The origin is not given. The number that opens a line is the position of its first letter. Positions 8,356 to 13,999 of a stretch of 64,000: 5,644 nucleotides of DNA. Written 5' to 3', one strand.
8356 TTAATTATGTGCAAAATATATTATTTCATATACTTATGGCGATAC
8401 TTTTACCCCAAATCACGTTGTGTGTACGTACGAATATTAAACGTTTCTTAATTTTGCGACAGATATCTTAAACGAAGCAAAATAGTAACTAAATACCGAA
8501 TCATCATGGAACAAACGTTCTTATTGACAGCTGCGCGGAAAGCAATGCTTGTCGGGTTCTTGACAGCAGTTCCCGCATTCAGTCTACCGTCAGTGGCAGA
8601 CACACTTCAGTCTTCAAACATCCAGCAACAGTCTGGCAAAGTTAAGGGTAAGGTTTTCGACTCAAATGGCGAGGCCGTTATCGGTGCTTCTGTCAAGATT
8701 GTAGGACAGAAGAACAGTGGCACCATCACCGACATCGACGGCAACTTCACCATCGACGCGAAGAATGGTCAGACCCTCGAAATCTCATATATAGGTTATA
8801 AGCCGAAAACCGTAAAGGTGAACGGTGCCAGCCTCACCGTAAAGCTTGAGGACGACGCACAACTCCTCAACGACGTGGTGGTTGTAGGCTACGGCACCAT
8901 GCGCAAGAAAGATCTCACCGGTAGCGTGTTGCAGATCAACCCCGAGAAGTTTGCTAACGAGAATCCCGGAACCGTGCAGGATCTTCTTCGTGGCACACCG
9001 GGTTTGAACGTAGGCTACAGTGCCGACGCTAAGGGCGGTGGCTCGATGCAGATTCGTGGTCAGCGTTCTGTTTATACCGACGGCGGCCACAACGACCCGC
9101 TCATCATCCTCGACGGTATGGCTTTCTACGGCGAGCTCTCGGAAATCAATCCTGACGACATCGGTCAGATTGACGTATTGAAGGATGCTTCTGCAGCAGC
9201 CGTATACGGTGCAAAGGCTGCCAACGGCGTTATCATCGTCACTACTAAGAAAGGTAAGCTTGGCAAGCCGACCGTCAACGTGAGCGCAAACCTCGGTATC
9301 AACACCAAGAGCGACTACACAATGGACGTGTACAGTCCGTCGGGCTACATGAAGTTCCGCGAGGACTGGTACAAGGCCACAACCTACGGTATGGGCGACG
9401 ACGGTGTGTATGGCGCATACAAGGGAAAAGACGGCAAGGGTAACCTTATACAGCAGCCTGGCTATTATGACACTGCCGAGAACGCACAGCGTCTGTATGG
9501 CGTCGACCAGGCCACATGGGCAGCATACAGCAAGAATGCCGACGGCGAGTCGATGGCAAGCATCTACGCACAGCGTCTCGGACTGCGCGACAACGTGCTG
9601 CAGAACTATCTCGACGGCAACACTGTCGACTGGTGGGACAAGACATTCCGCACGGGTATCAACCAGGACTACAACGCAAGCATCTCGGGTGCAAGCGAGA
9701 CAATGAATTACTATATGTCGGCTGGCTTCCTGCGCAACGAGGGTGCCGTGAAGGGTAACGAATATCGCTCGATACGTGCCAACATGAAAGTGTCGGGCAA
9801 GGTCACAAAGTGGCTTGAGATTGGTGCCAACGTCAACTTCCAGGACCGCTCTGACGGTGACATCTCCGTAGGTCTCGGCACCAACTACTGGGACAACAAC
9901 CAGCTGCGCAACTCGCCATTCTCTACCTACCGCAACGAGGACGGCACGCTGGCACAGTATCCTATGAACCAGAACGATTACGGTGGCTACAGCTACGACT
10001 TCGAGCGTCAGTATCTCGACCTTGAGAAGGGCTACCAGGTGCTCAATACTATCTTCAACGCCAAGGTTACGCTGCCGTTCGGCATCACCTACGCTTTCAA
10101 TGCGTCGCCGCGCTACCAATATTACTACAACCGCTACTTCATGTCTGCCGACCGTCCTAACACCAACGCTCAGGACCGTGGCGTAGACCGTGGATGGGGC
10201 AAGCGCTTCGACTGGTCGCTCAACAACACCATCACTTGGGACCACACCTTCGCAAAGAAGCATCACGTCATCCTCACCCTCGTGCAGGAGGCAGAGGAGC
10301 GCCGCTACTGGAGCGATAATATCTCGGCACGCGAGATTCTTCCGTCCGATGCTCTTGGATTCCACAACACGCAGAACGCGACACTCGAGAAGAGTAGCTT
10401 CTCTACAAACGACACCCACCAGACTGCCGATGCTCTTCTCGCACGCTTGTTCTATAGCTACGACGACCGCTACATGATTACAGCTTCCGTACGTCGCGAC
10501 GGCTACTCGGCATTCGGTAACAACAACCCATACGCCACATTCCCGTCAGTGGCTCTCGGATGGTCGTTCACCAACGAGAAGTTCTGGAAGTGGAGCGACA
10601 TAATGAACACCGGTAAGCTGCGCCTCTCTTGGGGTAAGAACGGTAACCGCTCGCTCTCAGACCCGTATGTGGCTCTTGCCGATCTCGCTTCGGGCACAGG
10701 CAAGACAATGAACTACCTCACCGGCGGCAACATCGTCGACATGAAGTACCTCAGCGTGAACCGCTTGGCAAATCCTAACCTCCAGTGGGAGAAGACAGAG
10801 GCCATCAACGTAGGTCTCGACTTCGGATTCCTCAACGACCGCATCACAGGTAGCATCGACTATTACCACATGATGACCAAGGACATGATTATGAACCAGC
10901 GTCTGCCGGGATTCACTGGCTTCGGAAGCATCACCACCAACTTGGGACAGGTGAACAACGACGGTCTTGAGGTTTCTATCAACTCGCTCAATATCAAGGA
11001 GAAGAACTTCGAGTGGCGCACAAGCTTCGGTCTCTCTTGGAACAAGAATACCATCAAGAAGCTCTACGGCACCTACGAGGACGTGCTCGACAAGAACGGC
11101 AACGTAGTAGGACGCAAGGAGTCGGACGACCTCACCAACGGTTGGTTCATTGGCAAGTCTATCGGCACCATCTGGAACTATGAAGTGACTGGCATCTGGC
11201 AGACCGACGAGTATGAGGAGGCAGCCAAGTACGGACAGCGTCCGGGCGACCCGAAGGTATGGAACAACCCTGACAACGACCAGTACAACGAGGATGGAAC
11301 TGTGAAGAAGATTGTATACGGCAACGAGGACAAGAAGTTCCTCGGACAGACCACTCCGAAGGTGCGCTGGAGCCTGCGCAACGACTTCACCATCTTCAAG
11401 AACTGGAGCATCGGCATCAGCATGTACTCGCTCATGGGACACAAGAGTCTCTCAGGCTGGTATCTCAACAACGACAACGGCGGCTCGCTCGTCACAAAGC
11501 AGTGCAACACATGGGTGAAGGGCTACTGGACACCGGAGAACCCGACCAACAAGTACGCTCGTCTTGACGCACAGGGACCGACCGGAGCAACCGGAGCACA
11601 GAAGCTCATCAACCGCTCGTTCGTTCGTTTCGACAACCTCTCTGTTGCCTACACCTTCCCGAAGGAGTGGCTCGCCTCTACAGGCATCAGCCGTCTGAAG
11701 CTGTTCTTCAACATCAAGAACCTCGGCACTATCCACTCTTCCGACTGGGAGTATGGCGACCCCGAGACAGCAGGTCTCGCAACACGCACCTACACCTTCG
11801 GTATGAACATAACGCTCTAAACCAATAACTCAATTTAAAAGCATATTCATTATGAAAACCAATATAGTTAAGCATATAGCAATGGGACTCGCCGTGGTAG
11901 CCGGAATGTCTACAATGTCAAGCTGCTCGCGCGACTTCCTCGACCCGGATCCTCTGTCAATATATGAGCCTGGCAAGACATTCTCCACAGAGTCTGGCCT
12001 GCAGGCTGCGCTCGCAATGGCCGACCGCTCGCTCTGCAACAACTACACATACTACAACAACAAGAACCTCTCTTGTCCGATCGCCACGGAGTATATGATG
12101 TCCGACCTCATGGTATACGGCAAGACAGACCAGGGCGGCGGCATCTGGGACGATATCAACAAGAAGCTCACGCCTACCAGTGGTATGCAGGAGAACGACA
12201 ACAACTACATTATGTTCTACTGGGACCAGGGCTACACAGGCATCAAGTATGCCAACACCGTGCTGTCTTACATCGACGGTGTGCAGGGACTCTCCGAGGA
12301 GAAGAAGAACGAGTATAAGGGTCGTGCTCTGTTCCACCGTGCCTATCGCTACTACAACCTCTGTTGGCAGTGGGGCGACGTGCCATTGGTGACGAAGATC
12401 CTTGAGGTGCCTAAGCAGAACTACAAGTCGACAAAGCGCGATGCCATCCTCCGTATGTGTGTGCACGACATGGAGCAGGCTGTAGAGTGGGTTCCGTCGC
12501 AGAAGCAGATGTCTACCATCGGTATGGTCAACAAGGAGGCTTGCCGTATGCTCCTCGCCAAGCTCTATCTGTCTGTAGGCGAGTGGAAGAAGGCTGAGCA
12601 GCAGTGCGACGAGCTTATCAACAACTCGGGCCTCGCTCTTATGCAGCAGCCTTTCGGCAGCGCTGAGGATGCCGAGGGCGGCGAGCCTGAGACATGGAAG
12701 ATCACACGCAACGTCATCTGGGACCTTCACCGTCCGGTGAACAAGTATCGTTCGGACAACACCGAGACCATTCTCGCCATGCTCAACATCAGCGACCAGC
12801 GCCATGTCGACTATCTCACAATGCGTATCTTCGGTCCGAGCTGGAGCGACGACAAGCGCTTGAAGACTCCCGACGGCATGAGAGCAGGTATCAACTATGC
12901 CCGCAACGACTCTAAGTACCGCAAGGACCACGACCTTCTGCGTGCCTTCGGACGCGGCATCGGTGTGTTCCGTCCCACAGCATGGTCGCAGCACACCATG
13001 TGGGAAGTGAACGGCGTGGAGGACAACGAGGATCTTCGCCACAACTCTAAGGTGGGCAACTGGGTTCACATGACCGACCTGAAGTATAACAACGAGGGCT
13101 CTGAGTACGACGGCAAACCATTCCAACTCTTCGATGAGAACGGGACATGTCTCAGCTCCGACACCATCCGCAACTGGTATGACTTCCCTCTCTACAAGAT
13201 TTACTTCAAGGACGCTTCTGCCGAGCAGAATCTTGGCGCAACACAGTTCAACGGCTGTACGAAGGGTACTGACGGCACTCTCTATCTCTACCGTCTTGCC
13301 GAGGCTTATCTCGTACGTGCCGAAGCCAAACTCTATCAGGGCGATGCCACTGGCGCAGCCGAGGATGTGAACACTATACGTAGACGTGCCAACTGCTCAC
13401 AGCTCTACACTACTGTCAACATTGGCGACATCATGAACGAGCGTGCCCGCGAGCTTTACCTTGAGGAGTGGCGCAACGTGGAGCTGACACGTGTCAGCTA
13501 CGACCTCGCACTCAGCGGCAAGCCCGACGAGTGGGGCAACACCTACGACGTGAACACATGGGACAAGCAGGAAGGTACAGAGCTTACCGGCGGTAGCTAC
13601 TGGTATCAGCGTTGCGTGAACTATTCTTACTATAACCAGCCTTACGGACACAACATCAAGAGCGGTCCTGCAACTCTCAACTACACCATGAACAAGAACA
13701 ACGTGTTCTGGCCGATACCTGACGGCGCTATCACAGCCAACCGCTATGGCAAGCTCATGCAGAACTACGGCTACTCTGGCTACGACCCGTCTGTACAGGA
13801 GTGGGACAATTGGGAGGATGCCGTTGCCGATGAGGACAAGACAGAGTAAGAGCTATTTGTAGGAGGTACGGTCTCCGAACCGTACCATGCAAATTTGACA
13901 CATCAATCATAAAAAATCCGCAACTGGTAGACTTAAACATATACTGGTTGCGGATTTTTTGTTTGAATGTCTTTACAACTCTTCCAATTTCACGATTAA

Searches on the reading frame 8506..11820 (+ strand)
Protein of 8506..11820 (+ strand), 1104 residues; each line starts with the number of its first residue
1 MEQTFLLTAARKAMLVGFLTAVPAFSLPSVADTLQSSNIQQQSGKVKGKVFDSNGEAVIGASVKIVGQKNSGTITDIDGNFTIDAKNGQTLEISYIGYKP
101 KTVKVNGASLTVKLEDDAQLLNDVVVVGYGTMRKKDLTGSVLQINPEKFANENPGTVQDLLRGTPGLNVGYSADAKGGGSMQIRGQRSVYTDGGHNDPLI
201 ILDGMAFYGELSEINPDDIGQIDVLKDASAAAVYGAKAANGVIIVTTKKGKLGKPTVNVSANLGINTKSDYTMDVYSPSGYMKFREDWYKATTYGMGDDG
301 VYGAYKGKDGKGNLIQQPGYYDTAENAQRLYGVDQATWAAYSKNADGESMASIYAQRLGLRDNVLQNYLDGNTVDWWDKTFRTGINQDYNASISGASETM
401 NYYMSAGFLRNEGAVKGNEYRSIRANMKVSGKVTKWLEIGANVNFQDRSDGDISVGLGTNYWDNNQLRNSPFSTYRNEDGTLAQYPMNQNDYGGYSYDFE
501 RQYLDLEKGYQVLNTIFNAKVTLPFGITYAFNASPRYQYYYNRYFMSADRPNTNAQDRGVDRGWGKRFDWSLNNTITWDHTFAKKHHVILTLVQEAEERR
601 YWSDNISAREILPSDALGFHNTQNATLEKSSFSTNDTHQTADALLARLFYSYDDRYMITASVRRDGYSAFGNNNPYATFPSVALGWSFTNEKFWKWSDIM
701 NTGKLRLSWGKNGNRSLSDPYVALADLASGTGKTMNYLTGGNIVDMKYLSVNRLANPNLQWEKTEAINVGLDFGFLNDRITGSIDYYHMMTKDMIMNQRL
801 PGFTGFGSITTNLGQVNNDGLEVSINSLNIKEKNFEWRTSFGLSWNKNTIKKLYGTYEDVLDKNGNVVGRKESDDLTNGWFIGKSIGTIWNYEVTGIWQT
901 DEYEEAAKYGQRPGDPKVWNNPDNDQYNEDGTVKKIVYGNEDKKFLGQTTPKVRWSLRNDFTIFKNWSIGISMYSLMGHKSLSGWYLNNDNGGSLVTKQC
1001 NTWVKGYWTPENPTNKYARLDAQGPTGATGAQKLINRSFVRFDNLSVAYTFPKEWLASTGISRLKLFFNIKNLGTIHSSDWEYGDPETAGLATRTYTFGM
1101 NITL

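Call 66: search_protein_families(library=pfam, proteins=[window:8506-11820:+], max_evalue=0.00001)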
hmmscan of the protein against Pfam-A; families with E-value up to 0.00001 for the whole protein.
window:8506-11820:+ (1104 aa): 4 families
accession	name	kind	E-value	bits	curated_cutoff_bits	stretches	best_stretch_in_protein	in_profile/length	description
PF07715.20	Plug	-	2.3e-18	67.1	23.9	1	134-242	2-107/107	TonB-dependent Receptor Plug Domain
PF00593.30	TonB_dep_Rec_b-barrel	-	1.7e-16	61.6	27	1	447-1073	9-436/436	TonB dependent receptor-like, beta-barrel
PF13715.12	CarbopepD_reg_2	-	2.2e-16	60.1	32.2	1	46-126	1-88/88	CarboxypepD_reg-like domain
PF13620.12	CarboxypepD_reg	-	3.5e-10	40.5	32.3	1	46-105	2-67/82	Carboxypeptidase regulatory-like domain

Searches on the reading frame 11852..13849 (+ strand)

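Call 66: search_protein_families(library=pfam, proteins=[window:11852-13849:+], max_evalue=0.00001)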
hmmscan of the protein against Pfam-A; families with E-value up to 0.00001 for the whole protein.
window:11852-13849:+ (665 aa): 2 families
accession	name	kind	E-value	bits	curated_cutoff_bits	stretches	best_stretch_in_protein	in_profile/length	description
PF07980.17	SusD_RagB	-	4.7e-34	118.8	23.1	1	347-641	34-297/297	SusD family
PF14322.12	SusD-like_3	-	7.7e-23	82.2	27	1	28-240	1-191/191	Starch-binding associating with outer membrane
